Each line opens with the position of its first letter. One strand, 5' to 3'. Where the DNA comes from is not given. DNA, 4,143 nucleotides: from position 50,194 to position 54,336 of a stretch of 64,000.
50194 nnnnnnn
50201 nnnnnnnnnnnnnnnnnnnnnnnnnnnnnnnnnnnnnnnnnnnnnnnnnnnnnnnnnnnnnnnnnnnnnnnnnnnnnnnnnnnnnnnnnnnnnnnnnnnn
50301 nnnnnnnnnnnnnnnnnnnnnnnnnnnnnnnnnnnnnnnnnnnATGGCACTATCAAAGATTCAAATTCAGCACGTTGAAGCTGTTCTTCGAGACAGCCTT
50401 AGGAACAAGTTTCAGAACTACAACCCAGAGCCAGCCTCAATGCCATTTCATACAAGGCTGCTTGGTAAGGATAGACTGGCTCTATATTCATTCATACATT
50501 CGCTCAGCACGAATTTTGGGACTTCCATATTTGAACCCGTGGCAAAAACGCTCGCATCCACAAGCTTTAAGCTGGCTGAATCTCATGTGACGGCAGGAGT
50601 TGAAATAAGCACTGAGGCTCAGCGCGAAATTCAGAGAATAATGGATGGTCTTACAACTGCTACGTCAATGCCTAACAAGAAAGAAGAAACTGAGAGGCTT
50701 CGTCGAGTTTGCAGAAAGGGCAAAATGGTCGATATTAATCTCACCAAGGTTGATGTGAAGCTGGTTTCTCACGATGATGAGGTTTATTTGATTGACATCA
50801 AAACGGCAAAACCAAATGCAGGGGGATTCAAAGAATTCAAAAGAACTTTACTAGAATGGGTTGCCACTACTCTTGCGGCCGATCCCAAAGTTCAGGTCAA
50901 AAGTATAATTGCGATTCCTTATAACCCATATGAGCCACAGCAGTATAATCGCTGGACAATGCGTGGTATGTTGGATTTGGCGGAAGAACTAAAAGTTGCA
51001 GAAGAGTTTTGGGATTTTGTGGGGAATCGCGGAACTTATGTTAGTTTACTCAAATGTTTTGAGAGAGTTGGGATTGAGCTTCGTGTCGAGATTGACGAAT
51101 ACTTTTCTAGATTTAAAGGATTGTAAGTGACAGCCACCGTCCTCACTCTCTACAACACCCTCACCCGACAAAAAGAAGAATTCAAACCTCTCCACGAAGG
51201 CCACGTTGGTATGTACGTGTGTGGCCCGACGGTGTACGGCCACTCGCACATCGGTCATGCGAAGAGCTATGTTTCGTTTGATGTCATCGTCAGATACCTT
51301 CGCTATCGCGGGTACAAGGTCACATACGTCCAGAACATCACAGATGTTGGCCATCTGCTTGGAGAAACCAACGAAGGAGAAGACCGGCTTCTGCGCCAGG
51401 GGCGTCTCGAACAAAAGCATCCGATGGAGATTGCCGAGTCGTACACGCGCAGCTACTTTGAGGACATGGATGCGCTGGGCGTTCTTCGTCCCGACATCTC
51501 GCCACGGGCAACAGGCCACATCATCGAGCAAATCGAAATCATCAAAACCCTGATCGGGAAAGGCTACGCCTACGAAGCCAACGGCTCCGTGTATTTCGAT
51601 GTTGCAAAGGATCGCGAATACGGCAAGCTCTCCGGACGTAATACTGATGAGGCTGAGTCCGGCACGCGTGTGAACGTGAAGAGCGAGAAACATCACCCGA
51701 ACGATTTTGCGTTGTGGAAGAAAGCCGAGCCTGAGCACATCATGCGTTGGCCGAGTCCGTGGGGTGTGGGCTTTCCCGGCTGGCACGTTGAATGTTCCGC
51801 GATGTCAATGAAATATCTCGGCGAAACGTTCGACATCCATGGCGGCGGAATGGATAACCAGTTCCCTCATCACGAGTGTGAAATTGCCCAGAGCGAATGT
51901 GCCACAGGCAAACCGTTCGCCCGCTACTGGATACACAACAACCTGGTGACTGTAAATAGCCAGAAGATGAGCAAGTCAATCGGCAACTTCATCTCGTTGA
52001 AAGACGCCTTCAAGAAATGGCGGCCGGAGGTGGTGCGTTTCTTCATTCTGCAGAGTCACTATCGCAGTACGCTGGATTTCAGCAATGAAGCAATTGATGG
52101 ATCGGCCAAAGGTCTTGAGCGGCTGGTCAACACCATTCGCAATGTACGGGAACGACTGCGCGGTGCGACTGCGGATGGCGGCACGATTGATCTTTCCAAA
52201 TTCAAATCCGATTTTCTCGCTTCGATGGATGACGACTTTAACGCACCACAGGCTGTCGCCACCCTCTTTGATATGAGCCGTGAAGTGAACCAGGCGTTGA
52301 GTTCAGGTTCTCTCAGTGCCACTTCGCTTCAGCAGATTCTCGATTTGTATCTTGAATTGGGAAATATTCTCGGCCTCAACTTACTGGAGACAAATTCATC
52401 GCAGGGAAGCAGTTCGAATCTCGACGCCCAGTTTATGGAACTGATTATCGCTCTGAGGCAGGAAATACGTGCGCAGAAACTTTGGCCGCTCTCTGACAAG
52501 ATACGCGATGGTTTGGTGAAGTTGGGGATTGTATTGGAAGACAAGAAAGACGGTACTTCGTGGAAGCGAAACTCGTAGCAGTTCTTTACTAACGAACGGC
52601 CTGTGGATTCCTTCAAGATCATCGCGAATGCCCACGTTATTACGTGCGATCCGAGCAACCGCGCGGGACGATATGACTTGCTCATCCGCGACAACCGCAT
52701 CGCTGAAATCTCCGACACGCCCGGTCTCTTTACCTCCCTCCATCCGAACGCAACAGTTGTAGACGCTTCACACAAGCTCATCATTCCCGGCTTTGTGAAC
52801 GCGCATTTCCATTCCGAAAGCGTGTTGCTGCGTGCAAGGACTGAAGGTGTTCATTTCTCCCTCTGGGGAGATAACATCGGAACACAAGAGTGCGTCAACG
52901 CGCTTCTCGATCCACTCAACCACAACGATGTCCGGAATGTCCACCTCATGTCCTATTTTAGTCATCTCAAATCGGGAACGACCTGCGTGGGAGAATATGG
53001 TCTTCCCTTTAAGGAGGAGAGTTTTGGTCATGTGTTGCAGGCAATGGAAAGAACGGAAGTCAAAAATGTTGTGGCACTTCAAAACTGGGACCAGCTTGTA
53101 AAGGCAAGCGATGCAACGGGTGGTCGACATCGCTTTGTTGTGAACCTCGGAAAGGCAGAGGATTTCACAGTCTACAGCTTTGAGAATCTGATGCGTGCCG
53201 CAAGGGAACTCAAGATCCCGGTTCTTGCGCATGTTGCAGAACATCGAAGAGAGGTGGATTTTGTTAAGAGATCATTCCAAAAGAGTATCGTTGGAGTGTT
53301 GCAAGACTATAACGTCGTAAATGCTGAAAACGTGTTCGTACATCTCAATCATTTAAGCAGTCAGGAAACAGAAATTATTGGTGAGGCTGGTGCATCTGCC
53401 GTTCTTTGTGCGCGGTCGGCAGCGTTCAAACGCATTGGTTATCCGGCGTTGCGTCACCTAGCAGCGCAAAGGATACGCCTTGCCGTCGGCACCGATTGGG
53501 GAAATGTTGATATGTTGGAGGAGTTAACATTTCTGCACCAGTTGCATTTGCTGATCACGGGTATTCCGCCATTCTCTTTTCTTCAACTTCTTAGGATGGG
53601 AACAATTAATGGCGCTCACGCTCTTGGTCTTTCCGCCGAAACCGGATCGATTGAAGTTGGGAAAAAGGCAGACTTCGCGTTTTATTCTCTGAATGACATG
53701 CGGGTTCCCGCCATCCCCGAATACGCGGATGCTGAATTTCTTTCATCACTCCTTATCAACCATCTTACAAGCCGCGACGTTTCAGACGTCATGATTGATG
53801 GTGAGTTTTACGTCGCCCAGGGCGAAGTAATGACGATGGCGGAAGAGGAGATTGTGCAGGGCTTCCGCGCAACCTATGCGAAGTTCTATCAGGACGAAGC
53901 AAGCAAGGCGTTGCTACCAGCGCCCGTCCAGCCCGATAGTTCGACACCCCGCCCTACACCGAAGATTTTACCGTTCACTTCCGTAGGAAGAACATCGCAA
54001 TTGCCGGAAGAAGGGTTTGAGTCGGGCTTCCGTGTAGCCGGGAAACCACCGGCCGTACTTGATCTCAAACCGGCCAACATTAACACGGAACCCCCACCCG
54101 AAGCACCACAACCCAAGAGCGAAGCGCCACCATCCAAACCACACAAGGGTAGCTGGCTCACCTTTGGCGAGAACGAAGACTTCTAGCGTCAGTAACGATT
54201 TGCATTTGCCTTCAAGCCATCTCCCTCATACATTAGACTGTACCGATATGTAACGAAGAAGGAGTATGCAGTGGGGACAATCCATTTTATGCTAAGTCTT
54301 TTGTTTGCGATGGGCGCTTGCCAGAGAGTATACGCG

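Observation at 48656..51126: Low-GC two-gene R-M-like cassette seamlessly embedded between recN and cysS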

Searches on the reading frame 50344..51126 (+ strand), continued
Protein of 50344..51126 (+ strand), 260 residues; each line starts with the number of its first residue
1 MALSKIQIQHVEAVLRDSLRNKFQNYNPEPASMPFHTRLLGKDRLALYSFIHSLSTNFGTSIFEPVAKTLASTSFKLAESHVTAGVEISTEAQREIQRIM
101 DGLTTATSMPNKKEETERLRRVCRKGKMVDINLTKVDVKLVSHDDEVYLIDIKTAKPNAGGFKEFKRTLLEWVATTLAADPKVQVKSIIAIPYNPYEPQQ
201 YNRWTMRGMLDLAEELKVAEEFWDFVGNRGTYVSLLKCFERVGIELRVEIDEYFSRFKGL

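Call 70: list_cluster_members(proteins=[P0001, P0121])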
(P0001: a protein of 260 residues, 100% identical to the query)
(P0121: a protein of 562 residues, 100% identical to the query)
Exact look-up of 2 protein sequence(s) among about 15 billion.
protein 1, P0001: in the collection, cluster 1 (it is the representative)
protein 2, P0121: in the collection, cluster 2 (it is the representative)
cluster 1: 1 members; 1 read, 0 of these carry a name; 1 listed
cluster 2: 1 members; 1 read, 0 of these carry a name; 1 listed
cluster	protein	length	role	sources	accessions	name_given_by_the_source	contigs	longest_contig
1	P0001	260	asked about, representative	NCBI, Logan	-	-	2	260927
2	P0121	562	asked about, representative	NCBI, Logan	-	-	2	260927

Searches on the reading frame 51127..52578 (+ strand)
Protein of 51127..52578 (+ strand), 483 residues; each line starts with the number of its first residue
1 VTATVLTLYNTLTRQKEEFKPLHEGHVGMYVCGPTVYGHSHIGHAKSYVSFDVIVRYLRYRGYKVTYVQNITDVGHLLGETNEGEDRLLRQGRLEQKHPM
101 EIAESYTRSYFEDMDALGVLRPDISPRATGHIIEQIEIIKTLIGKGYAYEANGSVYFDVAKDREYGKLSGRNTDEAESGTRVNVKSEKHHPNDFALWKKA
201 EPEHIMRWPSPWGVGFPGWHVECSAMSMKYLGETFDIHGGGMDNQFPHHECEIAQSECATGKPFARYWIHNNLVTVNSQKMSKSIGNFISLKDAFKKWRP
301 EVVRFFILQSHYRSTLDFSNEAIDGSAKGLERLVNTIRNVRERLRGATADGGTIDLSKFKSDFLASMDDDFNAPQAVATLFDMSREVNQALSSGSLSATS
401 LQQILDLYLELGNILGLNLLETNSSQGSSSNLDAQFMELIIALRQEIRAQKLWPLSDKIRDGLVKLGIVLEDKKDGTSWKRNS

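Call 6: search_protein_families(library=pfam, proteins=[window:51127-52578:+], max_evalue=0.01)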
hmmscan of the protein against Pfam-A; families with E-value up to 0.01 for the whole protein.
window:51127-52578:+ (483 aa): 6 families
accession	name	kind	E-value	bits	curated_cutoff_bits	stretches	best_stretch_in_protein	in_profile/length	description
PF01406.26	tRNA-synt_1e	-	5e-117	391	27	1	19-325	2-298/301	tRNA synthetases class I (C) catalytic domain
PF09190.17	DALR_2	-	2.2e-15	57.4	22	1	363-419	2-56/57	DALR domain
PF09334.17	tRNA-synt_1g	-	8.5e-14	51.5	20.1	2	258-343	305-389/391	tRNA synthetases class I (M)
PF00133.28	tRNA-synt_1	-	7.1e-11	41.9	22.7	2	240-318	334-413/414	tRNA synthetases class I (I, L, M and V)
PF01921.24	tRNA-synt_1f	-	2e-08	34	27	1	275-324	276-326/360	tRNA synthetases class I (K)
PF23493.1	CysS_C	-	0.0083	16.7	23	0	442-479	13-50/51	Cysteinyl-tRNA ligase anticodon binding domain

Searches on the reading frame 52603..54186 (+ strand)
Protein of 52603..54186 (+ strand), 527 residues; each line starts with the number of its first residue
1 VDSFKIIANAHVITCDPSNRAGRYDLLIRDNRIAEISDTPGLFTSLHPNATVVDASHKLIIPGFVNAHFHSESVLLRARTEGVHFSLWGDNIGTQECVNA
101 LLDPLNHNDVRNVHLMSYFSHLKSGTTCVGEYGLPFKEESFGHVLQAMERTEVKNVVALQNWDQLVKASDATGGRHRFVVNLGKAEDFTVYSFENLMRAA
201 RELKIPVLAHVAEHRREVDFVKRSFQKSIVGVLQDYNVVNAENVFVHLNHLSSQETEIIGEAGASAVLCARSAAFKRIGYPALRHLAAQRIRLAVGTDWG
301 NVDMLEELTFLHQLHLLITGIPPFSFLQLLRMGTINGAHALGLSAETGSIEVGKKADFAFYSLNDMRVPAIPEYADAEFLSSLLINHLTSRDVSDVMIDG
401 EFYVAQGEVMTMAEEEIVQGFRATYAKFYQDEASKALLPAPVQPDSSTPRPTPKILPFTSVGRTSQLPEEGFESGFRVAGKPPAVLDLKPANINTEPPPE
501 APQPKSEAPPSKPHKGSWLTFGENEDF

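Call 6: search_protein_families(library=pfam, proteins=[window:52603-54186:+], max_evalue=0.01)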
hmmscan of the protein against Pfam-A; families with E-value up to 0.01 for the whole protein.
window:52603-54186:+ (527 aa): 2 families
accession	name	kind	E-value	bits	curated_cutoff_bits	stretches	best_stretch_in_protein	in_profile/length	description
PF01979.26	Amidohydro_1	-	1.3e-33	117.2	25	1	60-401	2-343/345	Amidohydrolase family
PF07969.17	Amidohydro_3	-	1.3e-18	68.2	29.7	1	186-370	257-453/472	Amidohydrolase family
